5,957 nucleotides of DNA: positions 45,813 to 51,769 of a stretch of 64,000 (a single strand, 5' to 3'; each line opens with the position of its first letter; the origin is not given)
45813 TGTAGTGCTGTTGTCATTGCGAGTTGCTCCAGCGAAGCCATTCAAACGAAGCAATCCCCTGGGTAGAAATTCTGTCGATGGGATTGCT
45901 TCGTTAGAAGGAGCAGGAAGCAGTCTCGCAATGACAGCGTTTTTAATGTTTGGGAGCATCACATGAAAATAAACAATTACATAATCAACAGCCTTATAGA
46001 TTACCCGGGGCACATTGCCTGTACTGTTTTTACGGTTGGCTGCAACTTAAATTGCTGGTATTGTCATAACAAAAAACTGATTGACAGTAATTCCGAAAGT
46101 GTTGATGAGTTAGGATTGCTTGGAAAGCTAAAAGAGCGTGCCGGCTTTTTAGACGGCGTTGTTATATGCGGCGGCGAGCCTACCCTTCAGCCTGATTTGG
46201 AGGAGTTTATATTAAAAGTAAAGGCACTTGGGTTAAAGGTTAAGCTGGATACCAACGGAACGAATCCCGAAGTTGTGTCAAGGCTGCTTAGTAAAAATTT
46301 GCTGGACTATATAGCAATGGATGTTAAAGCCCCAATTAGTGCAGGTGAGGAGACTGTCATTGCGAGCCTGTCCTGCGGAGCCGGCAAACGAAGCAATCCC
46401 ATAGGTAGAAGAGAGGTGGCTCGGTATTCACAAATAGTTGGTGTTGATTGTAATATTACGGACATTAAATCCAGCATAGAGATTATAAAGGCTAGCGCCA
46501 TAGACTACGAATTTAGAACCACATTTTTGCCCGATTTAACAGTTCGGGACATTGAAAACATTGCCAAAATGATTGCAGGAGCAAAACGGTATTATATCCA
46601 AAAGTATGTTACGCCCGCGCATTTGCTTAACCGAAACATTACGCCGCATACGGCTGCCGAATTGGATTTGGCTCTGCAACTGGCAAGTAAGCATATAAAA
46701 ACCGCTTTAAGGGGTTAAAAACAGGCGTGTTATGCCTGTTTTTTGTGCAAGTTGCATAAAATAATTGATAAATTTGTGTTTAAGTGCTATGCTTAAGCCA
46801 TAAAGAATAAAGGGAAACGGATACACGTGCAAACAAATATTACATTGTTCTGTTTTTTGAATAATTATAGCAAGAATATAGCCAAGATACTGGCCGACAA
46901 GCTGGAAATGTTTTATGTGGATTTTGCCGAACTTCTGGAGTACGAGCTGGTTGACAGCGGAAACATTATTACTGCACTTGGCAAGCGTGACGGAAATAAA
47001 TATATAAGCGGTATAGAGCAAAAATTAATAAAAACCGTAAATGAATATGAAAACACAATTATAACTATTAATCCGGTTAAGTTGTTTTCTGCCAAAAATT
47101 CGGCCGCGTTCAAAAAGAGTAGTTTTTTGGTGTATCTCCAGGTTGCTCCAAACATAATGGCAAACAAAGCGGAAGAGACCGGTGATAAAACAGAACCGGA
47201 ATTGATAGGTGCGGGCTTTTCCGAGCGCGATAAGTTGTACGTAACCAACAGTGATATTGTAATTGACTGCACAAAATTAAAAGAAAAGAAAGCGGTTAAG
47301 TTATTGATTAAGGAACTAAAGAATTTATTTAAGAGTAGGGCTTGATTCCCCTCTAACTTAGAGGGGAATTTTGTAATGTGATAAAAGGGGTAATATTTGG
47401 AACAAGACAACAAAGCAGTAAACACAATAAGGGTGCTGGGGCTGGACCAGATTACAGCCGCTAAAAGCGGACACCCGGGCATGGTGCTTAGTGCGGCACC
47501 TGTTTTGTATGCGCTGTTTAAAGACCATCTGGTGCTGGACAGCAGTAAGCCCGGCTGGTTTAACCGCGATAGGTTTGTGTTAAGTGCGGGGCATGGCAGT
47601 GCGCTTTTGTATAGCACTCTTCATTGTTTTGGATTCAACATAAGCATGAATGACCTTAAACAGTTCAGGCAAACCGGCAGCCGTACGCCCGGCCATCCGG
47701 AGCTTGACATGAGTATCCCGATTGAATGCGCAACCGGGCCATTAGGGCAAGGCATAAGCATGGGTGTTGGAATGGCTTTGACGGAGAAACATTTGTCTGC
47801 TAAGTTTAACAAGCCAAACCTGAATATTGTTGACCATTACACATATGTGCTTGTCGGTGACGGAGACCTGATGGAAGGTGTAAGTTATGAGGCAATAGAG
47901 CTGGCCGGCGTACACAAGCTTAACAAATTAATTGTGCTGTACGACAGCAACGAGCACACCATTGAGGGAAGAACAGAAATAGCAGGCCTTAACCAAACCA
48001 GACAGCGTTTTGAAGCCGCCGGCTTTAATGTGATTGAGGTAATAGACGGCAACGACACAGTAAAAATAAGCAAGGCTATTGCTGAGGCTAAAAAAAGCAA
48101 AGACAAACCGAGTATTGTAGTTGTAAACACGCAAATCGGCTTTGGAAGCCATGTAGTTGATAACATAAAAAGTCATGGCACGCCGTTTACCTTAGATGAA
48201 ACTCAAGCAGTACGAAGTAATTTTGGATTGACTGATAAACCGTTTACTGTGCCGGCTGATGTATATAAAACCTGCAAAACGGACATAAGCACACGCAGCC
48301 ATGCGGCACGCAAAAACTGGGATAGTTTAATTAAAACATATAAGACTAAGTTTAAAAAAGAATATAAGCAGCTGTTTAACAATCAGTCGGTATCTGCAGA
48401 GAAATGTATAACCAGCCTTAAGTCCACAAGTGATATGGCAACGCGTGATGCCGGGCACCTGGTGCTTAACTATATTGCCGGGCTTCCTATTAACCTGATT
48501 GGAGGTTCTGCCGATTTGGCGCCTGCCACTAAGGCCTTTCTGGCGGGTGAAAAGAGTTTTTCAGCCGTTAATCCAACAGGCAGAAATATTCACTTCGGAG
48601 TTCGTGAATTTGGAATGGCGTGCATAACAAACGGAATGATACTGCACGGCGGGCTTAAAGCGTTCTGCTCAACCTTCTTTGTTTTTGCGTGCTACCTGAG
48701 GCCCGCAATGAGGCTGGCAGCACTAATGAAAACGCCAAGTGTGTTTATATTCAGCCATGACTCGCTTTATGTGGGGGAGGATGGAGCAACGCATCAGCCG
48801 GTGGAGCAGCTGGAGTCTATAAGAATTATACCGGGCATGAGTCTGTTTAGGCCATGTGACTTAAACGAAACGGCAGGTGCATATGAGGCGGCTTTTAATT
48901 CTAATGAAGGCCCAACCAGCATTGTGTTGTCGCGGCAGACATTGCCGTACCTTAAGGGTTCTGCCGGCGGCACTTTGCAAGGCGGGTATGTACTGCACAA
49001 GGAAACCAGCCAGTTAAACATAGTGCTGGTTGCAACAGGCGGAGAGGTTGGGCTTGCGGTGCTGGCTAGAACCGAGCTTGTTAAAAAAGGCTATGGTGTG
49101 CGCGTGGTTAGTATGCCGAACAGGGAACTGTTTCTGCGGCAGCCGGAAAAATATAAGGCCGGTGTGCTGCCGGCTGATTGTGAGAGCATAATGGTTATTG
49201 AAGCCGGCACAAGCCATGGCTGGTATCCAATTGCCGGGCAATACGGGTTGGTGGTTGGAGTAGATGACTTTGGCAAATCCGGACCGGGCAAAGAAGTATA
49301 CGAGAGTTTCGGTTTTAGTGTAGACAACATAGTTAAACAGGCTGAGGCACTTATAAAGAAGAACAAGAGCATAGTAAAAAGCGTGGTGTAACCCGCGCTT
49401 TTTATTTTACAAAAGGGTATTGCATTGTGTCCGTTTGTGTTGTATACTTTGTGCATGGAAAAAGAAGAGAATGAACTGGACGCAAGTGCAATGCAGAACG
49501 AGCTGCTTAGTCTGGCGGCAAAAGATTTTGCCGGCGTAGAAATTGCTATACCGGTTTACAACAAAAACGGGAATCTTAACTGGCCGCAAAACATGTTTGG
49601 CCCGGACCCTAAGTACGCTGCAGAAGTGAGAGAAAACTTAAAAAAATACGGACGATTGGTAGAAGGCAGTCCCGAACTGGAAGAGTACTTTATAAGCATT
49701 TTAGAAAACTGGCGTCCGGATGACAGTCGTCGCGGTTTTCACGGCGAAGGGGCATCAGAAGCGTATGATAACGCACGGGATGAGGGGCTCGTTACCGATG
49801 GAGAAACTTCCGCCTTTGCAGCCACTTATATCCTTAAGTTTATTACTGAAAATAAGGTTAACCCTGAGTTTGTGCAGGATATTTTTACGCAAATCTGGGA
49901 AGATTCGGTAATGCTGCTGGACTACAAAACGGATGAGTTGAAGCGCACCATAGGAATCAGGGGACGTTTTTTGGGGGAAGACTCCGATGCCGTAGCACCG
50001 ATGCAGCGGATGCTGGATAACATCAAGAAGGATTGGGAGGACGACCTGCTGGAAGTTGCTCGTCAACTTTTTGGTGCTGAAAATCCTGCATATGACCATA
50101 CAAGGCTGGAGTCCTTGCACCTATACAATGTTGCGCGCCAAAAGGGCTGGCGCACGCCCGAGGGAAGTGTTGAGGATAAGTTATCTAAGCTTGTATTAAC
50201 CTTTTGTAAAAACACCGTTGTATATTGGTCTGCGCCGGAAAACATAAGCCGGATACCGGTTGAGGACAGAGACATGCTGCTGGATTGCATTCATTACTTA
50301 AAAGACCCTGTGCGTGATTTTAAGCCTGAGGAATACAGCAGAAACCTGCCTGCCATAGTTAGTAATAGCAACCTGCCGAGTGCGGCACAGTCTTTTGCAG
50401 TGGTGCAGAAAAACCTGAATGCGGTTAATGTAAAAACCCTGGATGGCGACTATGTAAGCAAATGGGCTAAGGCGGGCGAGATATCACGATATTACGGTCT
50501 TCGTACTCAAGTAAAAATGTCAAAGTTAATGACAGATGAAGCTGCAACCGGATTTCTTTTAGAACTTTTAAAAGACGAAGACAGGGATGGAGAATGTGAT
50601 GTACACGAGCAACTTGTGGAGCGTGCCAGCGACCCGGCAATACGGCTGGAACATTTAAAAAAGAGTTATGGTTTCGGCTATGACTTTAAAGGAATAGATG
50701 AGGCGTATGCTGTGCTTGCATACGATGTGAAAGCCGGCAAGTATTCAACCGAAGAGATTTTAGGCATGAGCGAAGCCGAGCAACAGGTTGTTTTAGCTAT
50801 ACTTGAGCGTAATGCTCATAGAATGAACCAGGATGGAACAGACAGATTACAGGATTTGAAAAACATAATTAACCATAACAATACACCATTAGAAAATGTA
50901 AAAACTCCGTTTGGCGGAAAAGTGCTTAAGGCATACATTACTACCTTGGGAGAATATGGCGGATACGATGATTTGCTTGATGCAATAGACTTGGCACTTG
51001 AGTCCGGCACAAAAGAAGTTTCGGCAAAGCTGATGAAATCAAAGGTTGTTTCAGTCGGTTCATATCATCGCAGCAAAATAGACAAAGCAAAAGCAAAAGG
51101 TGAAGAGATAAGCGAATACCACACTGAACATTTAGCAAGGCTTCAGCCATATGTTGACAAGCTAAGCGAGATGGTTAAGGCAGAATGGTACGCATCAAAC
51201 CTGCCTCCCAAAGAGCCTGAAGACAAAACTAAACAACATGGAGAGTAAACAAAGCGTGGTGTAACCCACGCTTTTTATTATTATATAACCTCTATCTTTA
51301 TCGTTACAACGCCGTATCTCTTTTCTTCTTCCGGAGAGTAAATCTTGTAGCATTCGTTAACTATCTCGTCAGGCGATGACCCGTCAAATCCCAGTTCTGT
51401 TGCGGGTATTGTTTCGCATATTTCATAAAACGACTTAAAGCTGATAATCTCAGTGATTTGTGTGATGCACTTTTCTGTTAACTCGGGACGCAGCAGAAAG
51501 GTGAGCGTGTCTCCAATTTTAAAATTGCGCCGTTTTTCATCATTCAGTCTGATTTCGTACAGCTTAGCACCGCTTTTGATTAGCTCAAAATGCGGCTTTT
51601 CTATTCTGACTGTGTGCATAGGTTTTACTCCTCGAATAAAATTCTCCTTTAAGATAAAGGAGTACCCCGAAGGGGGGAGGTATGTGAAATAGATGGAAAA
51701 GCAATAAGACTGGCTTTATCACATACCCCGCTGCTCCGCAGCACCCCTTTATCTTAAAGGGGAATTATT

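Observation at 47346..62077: Family-1 two-hairpin repeat: seven copies with compensatory stem changes in both hairpins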

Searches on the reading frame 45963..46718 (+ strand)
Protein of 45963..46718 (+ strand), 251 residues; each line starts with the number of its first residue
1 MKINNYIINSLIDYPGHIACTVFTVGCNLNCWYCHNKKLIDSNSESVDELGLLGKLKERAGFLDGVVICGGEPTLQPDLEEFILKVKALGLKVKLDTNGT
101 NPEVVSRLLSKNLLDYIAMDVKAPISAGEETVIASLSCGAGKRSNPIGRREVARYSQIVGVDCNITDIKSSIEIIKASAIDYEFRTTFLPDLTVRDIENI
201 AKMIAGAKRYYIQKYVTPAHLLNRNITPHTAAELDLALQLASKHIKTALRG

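Call 14: search_protein_families(library=pfam, proteins=[window:45963-46718:+])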
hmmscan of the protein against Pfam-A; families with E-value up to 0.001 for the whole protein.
window:45963-46718:+ (251 aa): 2 families
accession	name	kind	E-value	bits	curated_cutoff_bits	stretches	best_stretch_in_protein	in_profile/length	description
PF04055.27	Radical_SAM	-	5.5e-21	75.9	29.5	1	22-204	2-166/166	Radical SAM superfamily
PF13353.11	Fer4_12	-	1.8e-08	35.2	22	1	18-123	6-115/137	4Fe-4S single cluster domain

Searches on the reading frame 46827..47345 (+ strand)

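Call 14: search_protein_families(library=pfam, proteins=[window:46827-47345:+])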
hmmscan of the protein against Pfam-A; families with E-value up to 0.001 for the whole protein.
window:46827-47345:+ (172 aa): 1 family
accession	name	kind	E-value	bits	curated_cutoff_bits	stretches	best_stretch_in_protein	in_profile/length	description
PF01202.28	SKI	-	1.6e-08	35.3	22.1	1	18-164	8-158/159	Shikimate kinase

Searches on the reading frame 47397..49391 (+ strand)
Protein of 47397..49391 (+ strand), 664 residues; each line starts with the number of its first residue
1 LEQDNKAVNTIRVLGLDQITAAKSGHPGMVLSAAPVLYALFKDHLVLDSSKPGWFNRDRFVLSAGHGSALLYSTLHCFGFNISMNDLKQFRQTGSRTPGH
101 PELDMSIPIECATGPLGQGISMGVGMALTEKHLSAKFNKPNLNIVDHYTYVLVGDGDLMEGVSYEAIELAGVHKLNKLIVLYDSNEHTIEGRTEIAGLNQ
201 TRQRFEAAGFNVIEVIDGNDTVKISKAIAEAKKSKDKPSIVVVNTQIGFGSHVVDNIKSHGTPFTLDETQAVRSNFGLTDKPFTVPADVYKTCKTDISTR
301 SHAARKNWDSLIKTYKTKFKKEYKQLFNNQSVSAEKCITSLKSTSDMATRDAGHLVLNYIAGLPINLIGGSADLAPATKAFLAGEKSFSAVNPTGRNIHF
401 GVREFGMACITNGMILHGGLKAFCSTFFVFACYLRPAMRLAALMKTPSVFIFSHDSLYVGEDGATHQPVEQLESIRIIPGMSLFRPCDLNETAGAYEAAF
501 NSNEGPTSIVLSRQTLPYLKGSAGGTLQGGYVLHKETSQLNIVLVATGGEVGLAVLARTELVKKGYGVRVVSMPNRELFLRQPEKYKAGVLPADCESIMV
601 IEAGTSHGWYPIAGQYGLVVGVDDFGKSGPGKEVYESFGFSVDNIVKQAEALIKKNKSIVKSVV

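Call 14: search_protein_families(library=pfam, proteins=[window:47397-49391:+])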
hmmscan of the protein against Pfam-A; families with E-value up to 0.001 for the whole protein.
window:47397-49391:+ (664 aa): 6 families
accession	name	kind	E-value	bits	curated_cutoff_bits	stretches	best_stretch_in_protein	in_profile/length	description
PF00456.26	Transketolase_N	-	3e-120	401.6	22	1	4-326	2-325/334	Transketolase, thiamine diphosphate binding domain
PF02779.29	Transket_pyr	-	3.4e-41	141.2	27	1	347-517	3-173/174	Transketolase, pyrimidine binding domain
PF22613.1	Transketolase_C_1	-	2.9e-33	114.9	27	1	529-640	1-112/113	Transketolase-like TK C-terminal domain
PF02780.25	Transketolase_C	-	3.5e-07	30.6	25.9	1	539-645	9-124/124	Transketolase, C-terminal domain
PF13292.11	DXP_synthase_N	-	4.6e-07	29.8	21.2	0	117-190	114-176/274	1-deoxy-D-xylulose-5-phosphate synthase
PF00676.26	E1_dh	-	6.8e-05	22.4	22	1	112-234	99-210/300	Dehydrogenase E1 component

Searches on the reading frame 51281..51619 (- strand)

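Call 14: search_protein_families(library=pfam, proteins=[window:51281-51619:-])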
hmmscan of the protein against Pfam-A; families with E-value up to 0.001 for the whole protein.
window:51281-51619:- (112 aa): 2 families
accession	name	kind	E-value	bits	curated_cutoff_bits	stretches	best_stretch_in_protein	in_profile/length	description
PF04266.20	ASCH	-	9.2e-12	46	21.2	1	6-112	3-102/103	ASCH domain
PF12961.13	DUF3850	-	1e-06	29.3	22.9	1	1-42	1-39/77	Domain of unknown function (DUF3850)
